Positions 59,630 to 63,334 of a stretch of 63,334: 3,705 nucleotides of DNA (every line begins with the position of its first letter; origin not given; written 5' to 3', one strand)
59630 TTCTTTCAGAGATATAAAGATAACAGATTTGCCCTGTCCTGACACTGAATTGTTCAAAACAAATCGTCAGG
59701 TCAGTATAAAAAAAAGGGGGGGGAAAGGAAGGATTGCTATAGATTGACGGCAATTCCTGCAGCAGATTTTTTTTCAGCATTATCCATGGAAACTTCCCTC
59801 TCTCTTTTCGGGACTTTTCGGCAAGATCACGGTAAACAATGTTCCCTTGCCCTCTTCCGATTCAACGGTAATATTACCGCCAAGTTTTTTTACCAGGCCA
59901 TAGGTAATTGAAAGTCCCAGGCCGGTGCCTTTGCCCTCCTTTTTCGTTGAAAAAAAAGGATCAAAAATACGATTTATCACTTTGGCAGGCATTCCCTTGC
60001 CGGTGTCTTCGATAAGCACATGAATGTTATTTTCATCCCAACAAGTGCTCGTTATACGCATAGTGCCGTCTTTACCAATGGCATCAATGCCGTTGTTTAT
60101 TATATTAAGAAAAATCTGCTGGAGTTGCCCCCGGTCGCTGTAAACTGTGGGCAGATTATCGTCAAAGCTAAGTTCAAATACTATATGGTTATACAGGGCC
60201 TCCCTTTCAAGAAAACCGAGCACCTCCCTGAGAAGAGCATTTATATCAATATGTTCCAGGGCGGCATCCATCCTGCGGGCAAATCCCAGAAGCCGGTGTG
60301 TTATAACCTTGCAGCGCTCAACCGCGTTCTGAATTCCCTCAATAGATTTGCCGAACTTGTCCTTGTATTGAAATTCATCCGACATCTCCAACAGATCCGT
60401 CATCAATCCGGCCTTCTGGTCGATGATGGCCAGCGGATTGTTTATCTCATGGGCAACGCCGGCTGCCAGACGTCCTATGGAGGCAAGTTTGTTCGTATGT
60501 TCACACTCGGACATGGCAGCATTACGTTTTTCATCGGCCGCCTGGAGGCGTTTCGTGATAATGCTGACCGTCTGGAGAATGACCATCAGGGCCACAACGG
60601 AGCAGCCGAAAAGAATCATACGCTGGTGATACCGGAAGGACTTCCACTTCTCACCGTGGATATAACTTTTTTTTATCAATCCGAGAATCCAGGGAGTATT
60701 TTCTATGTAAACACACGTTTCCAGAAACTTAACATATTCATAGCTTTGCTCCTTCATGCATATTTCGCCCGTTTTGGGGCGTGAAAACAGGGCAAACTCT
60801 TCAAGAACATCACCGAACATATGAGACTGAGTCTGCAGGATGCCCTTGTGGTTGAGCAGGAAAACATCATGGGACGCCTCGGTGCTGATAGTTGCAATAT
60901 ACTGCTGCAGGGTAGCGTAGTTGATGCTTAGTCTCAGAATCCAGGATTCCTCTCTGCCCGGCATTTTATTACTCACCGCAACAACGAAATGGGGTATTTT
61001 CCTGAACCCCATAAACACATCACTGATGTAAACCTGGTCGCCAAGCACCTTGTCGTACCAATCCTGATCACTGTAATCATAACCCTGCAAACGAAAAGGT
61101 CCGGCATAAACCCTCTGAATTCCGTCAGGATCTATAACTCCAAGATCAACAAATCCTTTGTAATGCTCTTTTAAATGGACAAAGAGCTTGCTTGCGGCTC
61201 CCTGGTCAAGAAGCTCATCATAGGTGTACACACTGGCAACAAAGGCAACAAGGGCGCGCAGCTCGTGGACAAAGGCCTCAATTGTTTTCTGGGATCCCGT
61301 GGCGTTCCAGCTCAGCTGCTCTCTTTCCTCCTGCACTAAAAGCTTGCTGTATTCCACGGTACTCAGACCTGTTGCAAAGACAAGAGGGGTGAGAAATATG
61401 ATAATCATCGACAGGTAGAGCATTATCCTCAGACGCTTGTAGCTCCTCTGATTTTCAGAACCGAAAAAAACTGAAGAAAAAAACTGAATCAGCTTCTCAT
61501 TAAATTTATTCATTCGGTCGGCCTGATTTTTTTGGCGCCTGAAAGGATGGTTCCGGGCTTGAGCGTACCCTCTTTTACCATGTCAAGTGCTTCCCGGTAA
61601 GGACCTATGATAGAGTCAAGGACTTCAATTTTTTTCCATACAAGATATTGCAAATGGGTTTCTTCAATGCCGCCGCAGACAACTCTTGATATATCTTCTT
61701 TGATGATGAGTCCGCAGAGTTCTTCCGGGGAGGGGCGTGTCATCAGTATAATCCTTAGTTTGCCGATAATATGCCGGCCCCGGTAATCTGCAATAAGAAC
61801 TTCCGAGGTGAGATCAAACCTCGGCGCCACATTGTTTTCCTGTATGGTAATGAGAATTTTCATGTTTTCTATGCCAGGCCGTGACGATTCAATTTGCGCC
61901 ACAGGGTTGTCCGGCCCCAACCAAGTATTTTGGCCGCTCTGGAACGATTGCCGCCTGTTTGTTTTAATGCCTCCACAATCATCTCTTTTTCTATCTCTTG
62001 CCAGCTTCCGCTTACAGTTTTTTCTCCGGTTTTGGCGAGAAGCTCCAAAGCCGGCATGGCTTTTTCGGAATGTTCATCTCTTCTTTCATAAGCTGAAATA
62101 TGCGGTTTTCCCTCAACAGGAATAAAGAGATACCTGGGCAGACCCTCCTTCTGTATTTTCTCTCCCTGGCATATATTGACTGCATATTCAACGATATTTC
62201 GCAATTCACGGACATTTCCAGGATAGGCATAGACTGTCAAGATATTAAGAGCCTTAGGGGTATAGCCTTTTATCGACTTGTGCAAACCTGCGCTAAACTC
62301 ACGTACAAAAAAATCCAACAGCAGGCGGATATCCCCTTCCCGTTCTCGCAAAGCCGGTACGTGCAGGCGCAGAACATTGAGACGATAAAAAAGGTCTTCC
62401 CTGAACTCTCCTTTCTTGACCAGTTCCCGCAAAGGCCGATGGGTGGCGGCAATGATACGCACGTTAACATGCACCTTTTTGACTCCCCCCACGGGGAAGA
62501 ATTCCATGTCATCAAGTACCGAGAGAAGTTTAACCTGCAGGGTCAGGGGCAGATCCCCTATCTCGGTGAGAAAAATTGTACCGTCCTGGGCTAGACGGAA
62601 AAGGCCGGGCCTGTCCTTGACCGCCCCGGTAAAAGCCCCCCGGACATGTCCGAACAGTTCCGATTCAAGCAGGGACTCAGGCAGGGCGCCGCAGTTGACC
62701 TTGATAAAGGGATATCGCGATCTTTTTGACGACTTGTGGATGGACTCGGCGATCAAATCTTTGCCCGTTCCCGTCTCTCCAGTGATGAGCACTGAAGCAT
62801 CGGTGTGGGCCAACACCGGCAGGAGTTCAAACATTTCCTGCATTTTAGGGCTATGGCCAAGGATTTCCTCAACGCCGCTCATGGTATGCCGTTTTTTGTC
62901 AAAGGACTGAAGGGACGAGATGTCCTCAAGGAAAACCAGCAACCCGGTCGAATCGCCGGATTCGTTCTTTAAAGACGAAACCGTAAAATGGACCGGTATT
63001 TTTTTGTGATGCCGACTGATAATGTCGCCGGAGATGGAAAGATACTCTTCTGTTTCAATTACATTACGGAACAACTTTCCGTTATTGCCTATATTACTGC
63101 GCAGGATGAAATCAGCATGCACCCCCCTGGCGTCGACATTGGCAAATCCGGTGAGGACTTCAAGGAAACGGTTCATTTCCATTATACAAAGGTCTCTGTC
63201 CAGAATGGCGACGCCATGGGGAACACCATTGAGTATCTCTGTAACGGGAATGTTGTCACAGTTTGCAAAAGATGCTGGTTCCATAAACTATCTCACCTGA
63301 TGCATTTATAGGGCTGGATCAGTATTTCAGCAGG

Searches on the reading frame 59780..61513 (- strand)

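Call 16: search_protein_families(library=pfam, proteins=[window:59780-61513:-], max_evalue=0.001)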
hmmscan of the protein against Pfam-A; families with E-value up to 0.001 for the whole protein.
window:59780-61513:- (577 aa): 4 families
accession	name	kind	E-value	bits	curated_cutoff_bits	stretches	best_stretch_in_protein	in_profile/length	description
PF02518.31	HATPase_c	-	9.8e-27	94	26.4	1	460-567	2-110/111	Histidine kinase-, DNA gyrase B-, and HSP90-like ATPase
PF02743.24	dCache_1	-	1.8e-16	60.9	45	1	59-259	3-211/240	Cache domain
PF00512.31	HisKA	-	9.9e-08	32.4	26.9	1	347-414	3-63/66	His Kinase A (phospho-acceptor) domain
PF14501.12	HATPase_c_5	-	1.9e-06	28.2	22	1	464-556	6-94/102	GHKL domain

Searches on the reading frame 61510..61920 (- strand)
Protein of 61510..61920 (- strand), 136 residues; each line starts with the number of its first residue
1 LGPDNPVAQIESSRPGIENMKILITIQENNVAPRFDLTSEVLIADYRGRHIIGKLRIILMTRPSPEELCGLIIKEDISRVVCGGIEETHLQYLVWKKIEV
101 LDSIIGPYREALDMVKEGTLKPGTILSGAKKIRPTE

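Call 16: search_protein_families(library=pfam, proteins=[window:61510-61920:-], max_evalue=0.001)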
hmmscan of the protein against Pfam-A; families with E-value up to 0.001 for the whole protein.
window:61510-61920:- (136 aa): 1 family
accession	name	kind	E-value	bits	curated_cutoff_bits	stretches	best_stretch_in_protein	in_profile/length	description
PF02579.22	Nitro_FeMo-Co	-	0.00043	21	26.3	1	28-116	2-93/94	Dinitrogenase iron-molybdenum cofactor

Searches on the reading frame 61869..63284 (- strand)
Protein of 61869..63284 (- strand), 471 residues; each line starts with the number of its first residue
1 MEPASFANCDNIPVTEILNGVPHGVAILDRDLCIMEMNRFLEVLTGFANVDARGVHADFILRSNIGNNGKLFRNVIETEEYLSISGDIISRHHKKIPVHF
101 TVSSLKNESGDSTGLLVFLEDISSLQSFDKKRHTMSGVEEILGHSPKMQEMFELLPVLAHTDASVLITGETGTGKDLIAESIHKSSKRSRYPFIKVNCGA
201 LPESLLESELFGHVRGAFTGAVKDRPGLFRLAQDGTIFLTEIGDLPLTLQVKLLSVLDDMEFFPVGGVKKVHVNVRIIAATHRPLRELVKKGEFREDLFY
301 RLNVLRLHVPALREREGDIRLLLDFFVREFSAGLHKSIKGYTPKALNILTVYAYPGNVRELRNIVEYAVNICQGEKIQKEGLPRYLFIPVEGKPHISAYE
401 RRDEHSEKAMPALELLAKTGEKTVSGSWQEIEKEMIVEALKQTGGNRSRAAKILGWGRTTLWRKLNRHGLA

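Call 16: search_protein_families(library=pfam, proteins=[window:61869-63284:-], max_evalue=0.001)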
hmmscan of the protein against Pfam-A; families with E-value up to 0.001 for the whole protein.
window:61869-63284:- (471 aa): 10 families
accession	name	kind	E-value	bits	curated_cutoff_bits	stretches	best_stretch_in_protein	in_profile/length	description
PF00158.32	Sigma54_activat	-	3e-68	229.2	20.2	1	141-307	1-167/168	Sigma-54 interaction domain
PF25601.1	AAA_lid_14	-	1.3e-22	79.8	27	1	313-387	1-75/87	AAA+ ATPase lid domain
PF14532.12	Sigma54_activ_2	-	2.7e-21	76.7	25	1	142-312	1-138/138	Sigma-54 interaction domain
PF02954.25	HTH_8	-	3e-17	62.5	22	1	430-467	4-41/42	Bacterial regulatory protein, Fis family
PF00989.32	PAS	-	4.1e-06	27.2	22.6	1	16-122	5-113/113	PAS fold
PF07728.20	AAA_5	-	1.1e-05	25.9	22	1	165-285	2-125/139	AAA domain (dynein-related subfamily)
PF00004.35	AAA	-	2e-05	25.5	21.2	1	165-284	1-111/131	ATPase family associated with various cellular activities (AAA)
PF18024.7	HTH_50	-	0.00037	20.6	27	1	429-470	9-49/50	Helix-turn-helix domain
PF08448.16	PAS_4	-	0.00051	20.7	23.1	0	18-124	1-107/110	PAS fold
PF13426.13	PAS_9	-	0.00097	19.8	27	0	22-123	1-102/103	PAS domain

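Call 66: search_protein_families(library=ncbifam, proteins=[window:61869-63284:-], max_evalue=0.001)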
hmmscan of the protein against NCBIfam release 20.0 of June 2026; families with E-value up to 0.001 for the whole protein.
window:61869-63284:- (471 aa): 31 families (the best 25 are shown)
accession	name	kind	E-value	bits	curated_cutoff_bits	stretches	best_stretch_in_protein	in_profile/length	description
NF041552.1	TF_PrdR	equivalog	1.7e-103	347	795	1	17-467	139-575/577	sigma-54 dependent transcriptional regulator PrdR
TIGR01818.1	ntrC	equivalog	4.8e-102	342.1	558.6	1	131-466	126-461/463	nitrogen regulation protein NR(I)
NF008469.0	PRK11361.1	equivalog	3.5e-101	339.2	714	1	132-470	136-456/461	acetoacetate metabolism transcriptional regulator AtoC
TIGR01817.1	nifA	equivalog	9.3e-96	321.7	528.85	1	129-456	186-515/534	nif-specific transcriptional activator NifA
NF003451.0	PRK05022.1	equivalog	2.7e-94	316.7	476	1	130-470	181-510/512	nitric oxide reductase transcriptional regulator NorR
NF038308.1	RNA_repair_RtcR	equivalog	7.3e-93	312.2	650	1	132-462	173-505/530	RNA repair transcriptional activator RtcR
TIGR02915.1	PEP_resp_reg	equivalog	1.2e-88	297.9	502.6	2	132-382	133-382/445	PEP-CTERM-box response regulator transcription factor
NF008176.1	PRK10923.1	equivalog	6.3e-87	292.1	620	1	129-470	128-468/469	nitrogen regulation protein NR(I)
NF050807.1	TransRegFlbDCaul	equivalog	9.1e-87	291.8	750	1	140-467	119-437/454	sigma-54-dependent transcriptional regulator FlbD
TIGR02329.1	propionate_PrpR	equivalog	9.4e-87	291.8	499.2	1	133-466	206-525/526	propionate catabolism operon regulatory protein PrpR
NF011953.0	PRK15424.1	equivalog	7e-86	288.9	703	1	128-467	208-533/538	propionate catabolism operon regulatory protein PrpR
NF011695.0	PRK15115.1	equivalog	1.2e-85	288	763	1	138-374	134-370/445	two-component system response regulator GlrR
NF007689.0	PRK10365.1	equivalog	6.6e-85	285.5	760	2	140-384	140-384/441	sigma-54-dependent response regulator transcription factor ZraR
NF041946.1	LuxO_transreg_Vib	equivalog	3.6e-77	260.1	800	1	135-467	129-459/463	quorum-sensing sigma-54 dependent transcriptional regulator LuxO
TIGR02974.1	phageshock_pspF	equivalog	5.1e-77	259.3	443.55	1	141-468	1-336/336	phage shock protein operon transcriptional activator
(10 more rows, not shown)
